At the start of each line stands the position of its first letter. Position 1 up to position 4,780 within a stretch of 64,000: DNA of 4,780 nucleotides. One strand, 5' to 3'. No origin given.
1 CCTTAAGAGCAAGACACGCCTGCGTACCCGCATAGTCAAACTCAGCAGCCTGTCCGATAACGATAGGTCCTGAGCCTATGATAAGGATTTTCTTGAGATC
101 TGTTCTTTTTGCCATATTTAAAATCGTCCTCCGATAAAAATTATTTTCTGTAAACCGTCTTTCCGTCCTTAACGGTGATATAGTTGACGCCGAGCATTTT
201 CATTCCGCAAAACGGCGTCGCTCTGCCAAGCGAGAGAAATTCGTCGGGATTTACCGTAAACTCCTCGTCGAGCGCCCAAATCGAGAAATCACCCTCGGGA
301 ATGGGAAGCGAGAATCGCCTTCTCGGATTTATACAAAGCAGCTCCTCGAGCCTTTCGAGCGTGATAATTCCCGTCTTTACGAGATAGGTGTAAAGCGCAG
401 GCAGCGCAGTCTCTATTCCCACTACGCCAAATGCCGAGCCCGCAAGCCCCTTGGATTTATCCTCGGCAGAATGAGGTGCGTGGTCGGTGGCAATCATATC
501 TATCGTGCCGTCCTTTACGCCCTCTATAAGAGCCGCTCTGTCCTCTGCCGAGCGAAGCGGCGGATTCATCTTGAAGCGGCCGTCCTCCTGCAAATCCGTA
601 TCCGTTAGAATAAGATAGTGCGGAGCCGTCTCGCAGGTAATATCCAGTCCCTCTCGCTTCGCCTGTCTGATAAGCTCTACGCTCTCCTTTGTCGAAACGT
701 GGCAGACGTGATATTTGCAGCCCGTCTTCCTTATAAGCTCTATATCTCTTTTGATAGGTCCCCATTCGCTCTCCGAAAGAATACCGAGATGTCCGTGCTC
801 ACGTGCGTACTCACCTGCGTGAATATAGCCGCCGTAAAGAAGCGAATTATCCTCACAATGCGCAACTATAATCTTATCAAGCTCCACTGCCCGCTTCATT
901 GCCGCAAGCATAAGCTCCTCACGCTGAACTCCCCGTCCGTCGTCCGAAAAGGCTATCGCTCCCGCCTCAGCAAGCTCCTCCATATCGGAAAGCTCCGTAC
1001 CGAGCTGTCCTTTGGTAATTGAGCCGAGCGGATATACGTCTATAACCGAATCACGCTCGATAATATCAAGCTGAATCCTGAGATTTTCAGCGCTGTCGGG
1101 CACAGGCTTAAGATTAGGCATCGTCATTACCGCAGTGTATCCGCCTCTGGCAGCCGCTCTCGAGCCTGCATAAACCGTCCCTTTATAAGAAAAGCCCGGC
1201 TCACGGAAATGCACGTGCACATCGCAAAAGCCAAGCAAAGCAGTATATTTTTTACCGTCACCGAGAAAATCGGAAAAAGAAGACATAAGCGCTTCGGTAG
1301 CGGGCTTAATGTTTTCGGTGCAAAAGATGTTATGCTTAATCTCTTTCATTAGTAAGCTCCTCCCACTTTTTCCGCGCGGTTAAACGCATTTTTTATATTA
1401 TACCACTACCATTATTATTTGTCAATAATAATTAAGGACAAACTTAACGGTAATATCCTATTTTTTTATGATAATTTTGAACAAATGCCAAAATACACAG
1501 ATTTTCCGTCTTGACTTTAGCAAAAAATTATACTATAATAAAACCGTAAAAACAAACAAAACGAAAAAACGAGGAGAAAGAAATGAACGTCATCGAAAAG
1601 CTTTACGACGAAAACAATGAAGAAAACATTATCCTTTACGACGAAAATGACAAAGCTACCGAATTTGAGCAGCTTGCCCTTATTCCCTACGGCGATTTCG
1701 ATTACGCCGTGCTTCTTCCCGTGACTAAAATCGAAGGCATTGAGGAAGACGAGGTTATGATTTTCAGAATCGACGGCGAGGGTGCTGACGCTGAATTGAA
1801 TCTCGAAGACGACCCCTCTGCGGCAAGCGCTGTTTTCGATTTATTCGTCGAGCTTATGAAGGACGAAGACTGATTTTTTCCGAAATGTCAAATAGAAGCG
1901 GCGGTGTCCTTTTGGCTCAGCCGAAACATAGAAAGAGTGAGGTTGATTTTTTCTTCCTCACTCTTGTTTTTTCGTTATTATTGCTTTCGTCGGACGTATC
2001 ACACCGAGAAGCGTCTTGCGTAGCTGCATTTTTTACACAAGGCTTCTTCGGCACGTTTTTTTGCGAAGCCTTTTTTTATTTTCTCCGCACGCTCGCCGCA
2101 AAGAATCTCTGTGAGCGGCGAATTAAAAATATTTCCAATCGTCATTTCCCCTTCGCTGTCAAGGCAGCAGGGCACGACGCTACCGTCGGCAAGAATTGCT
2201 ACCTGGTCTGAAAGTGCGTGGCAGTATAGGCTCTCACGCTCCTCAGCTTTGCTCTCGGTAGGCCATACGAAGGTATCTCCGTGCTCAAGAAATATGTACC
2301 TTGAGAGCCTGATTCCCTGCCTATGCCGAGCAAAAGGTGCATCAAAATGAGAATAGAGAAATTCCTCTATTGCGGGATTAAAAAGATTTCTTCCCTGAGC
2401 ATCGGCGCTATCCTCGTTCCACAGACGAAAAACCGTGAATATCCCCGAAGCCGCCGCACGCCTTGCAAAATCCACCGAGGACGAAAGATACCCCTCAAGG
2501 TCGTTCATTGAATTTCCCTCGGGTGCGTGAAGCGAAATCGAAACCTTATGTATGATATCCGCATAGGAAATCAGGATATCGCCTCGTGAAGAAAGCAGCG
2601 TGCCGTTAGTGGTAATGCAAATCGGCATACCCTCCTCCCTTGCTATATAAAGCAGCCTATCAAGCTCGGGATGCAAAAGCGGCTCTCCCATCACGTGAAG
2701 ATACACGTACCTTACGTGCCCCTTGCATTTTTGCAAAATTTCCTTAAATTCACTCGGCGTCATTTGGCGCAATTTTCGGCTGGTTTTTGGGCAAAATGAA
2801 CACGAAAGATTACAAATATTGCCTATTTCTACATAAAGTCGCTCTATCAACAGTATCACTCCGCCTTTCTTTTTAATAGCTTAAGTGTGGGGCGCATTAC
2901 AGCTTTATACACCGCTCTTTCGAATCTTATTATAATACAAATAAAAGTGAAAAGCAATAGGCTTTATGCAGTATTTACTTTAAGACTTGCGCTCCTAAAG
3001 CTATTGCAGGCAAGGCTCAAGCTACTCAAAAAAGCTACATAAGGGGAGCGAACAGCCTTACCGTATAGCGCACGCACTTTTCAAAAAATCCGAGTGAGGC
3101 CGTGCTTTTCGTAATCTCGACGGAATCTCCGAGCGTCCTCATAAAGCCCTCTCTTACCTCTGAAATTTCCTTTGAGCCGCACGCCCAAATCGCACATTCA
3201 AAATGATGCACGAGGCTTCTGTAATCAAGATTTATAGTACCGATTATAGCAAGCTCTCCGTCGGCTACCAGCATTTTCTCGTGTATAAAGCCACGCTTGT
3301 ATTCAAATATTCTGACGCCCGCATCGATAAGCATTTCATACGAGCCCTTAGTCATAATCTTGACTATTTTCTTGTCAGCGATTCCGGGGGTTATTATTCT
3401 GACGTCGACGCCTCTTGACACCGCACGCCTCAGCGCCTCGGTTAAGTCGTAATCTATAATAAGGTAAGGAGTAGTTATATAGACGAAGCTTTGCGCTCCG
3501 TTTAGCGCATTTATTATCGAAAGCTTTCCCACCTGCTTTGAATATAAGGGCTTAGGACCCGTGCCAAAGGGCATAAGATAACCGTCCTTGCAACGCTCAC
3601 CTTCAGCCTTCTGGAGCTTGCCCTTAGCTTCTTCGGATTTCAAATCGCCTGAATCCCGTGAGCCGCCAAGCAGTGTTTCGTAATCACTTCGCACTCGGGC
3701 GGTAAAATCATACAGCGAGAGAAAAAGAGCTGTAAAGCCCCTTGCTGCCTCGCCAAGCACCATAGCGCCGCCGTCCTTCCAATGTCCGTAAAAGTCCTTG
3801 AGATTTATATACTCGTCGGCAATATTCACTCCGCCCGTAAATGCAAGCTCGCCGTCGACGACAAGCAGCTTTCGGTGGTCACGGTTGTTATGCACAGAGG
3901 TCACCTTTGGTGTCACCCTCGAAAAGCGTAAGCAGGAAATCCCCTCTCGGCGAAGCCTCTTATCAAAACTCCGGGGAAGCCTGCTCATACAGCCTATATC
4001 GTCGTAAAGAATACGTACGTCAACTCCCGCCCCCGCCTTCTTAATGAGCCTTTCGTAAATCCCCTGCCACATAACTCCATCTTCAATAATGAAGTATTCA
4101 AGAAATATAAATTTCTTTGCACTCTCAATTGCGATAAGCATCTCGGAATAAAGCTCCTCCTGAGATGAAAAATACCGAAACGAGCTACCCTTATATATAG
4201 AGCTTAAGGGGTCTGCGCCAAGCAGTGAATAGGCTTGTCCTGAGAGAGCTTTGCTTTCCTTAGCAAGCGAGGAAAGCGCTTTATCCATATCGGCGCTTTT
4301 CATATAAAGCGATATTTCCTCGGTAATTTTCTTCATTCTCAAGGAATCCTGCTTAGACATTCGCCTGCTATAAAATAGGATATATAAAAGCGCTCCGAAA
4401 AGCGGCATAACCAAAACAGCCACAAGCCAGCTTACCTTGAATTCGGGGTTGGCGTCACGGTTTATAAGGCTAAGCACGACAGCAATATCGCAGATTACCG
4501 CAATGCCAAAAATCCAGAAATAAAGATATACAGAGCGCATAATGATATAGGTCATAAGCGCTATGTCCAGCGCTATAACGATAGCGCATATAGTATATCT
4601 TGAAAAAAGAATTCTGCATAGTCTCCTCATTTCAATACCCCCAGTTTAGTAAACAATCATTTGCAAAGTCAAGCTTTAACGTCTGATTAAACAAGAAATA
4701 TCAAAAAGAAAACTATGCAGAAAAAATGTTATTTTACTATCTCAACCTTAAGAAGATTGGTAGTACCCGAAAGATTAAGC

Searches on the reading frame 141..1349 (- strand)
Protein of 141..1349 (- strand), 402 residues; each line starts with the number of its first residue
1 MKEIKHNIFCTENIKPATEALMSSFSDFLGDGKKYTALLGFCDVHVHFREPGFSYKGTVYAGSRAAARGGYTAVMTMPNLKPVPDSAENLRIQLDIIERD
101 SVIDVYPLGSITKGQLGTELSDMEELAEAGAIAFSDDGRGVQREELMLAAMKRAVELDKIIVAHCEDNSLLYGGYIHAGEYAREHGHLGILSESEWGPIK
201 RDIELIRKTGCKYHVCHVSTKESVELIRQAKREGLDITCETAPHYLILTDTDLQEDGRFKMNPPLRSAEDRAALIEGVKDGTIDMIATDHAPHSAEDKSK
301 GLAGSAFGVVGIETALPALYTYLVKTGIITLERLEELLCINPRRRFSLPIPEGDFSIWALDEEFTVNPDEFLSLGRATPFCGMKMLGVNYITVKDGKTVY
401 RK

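Call 86: search_protein_families(library=pfam, proteins=[window:141-1349:-], max_evalue=0.00001)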
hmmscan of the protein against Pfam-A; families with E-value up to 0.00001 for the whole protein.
window:141-1349:- (402 aa): 2 families
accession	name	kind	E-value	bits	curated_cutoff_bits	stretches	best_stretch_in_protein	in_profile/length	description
PF01979.26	Amidohydro_1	-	4.1e-19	69.5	25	1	37-360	2-320/345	Amidohydrolase family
PF12890.13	DHOase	-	1.2e-16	61.5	21.2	1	39-223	6-142/142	Dihydro-orotase-like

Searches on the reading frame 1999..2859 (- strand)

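Call 86: search_protein_families(library=pfam, proteins=[window:1999-2859:-], max_evalue=0.00001)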
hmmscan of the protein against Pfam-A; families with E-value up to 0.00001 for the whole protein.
window:1999-2859:- (286 aa): 2 families
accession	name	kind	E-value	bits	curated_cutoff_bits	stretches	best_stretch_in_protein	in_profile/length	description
PF04055.27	Radical_SAM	-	1.2e-15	58.5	29.5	1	10-141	1-142/166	Radical SAM superfamily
PF13186.11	SPASM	-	6.9e-15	55.5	21.5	1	213-278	1-66/67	Iron-sulfur cluster-binding domain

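Call 88: search_protein_families(library=ncbifam, proteins=[window:1999-2859:-], max_evalue=0.001)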
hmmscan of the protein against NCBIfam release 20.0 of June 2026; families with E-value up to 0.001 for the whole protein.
window:1999-2859:- (286 aa): 43 families (the best 25 are shown)
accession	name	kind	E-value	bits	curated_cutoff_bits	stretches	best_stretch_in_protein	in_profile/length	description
TIGR04317.1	W_rSAM_matur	equivalog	9.9e-19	67.6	380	1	6-124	4-124/349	tungsten cofactor oxidoreductase radical SAM maturase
TIGR04321.1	spiroSPASM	subfamily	1.1e-13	50.7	250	2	9-90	234-323/510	spiro-SPASM protein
TIGR04311.1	rSAM_Geo_metal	subfamily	2.1e-12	46.8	400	1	6-93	3-96/423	radical SAM/SPASM family putative metalloenzyme maturase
NF033640.1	N_Twi_rSAM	subfamily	6.6e-11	41.9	170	2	7-109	112-236/398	twitch domain-containing radical SAM protein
TIGR02668.1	moaA_archaeal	equivalog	9.5e-11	41.2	325.25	1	5-118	9-124/303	GTP 3',8-cyclase MoaA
NF038283.1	viperin_w_prok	equivalog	2.6e-10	39.9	180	1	14-113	10-117/281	viperin family antiviral radical SAM protein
NF001199.0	PRK00164.2-1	equivalog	4.4e-10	39.2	231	1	5-119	11-127/308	GTP 3',8-cyclase MoaA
TIGR04038.1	tatD_link_rSAM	subfamily_domain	7.5e-10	38.9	129.7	1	6-119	8-131/192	TatD family nuclease-associated radical SAM protein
TIGR04251.1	SCM_rSAM_ScmF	equivalog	1.9e-09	37.4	400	1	6-119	4-122/353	SynChlorMet cassette radical SAM/SPASM protein ScmF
TIGR04545.1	rSAM_ahbD_hemeb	equivalog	2.1e-09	37.3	500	1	11-123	5-119/339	heme b synthase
TIGR02666.1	moaA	equivalog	2.2e-09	36.7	284.05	1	6-112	10-124/336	GTP 3',8-cyclase MoaA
TIGR04546.1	rSAM_ahbC_deAc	equivalog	3e-09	36.2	650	1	12-92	45-128/390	12,18-didecarboxysiroheme deacetylase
NF045574.1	sacti_mat_StsB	exception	3.4e-09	36.1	625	1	6-112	96-203/466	StsB family radical SAM/SPASM domain sactipeptide maturase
TIGR04466.1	rSAM_BlsE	equivalog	4.3e-09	36.3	400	1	8-140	5-139/327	cytosylglucuronate decarboxylase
NF038332.1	rSAM_rare_HxsC4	exception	1.1e-08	34.6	500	1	6-113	14-125/335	radical SAM protein HxsC4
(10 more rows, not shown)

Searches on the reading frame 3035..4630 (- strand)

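Call 86: search_protein_families(library=pfam, proteins=[window:3035-4630:-], max_evalue=0.00001)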
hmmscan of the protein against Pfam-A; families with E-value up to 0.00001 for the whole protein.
window:3035-4630:- (531 aa): 3 families
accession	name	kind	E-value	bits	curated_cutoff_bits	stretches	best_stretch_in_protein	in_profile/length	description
PF13091.12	PLDc_2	-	9.1e-38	129.5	27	2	372-498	1-130/132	PLD-like domain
PF00614.28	PLDc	-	1.5e-15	56.9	21.9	2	248-274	2-28/28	Phospholipase D Active site motif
PF13396.11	PLDc_N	-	1.8e-09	37.9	23.3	1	48-86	3-40/42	Phospholipase_D-nuclease N-terminal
